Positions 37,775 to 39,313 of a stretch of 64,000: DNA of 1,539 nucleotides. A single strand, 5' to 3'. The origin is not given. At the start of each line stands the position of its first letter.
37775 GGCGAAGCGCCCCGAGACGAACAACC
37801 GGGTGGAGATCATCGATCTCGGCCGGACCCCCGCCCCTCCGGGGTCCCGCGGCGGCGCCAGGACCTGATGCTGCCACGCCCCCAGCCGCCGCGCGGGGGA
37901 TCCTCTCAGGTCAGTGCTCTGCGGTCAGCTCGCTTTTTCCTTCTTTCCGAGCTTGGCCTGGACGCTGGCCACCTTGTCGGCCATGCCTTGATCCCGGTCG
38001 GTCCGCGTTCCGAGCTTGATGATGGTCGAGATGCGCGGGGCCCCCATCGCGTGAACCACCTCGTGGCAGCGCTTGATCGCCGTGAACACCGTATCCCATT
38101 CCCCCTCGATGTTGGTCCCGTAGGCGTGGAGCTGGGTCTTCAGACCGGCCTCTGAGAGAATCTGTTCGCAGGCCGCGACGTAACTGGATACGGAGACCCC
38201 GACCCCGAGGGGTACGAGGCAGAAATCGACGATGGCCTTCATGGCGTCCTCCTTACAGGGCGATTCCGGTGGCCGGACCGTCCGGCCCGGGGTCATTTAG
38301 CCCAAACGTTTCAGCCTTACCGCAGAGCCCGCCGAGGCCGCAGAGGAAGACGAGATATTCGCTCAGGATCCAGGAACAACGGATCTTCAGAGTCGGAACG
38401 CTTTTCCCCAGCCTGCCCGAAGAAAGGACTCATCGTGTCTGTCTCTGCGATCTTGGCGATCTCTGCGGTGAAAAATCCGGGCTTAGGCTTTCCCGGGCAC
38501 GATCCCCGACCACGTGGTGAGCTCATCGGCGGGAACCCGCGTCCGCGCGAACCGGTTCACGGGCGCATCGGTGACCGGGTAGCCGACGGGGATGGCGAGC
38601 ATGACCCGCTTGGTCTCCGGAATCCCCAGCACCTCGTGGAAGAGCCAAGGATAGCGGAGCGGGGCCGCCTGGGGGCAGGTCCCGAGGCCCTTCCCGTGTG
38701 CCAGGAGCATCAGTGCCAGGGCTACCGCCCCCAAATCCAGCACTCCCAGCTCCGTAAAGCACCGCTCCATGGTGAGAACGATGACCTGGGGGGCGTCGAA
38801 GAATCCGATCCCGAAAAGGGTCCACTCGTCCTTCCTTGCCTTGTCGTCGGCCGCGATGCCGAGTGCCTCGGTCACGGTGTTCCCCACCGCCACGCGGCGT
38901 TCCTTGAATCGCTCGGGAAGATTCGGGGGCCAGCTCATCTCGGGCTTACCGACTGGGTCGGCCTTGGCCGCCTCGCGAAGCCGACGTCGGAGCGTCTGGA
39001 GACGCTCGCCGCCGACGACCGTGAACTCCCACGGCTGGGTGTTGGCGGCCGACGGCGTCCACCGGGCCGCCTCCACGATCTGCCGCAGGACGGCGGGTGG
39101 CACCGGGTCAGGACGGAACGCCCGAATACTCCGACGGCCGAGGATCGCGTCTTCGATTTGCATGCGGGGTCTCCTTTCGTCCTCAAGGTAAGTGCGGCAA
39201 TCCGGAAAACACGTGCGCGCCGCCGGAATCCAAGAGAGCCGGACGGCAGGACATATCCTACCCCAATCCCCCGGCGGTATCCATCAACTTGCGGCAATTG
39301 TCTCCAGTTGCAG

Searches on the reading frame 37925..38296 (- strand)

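Call 58: search_protein_families(library=pfam, proteins=[window:37925-38296:-], max_evalue=0.00001)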
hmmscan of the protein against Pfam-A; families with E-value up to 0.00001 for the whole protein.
window:37925-38296:- (123 aa): 1 family
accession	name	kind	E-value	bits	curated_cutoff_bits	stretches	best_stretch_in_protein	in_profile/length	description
PF01910.22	Thiamine_BP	-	8.4e-34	115.8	24.9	1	23-113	1-92/92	Thiamine-binding protein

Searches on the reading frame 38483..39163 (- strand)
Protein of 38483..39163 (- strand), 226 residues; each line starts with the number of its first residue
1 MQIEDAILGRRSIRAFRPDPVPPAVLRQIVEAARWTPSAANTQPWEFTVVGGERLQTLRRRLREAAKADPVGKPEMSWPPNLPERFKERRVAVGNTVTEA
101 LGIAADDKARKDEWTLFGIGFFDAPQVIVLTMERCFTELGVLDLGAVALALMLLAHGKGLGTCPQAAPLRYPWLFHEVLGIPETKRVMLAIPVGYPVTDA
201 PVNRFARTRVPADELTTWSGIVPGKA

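Call 58: search_protein_families(library=pfam, proteins=[window:38483-39163:-], max_evalue=0.00001)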
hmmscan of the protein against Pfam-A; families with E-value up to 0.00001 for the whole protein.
window:38483-39163:- (226 aa): 2 families
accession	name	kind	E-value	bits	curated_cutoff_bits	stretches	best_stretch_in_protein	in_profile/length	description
PF00881.29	Nitroreductase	-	2.8e-32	112.6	23.5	1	7-195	1-167/167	Nitroreductase family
PF14512.11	TM1586_NiRdase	-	1.6e-10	41.4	27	0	24-59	158-193/215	Putative TM nitroreductase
